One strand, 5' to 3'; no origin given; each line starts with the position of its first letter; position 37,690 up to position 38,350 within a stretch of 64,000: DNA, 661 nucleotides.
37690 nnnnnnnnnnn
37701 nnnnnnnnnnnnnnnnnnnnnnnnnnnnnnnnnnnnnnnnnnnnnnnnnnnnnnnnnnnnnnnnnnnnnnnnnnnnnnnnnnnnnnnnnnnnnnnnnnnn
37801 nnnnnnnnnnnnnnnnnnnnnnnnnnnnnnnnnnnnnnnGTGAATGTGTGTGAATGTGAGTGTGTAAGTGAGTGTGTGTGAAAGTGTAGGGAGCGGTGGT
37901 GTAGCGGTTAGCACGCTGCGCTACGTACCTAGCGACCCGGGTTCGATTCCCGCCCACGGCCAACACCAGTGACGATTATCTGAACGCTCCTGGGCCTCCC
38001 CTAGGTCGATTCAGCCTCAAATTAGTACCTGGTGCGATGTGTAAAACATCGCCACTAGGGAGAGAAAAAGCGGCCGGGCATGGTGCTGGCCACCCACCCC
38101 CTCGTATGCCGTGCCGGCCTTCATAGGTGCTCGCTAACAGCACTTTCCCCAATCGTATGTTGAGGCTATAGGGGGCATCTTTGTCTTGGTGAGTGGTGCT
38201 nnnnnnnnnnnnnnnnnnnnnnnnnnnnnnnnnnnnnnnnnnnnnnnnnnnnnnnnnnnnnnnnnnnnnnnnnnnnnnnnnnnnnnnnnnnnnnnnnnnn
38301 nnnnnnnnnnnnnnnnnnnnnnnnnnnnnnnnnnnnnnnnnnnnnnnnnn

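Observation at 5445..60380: Conserved roughly 55-bp retroposon module present nine times, always in + orientation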

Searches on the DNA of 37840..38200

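Call 69: search_rna_families(source=window, start=37840, end=38200, threshold=evalue, max_evalue=1)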
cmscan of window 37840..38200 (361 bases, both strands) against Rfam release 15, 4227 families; matches with E-value up to 1: 2.
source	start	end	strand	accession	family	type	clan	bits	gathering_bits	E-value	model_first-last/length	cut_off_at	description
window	37882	37987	-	RF01225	ACA64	Gene; snRNA; snoRNA; HACA-box;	-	18.3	35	0.11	1-128/128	no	Small nucleolar RNA ACA64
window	37938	37952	+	RF00023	tmRNA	Gene;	CL00001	9.7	47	0.056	348-362/374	no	transfer-messenger RNA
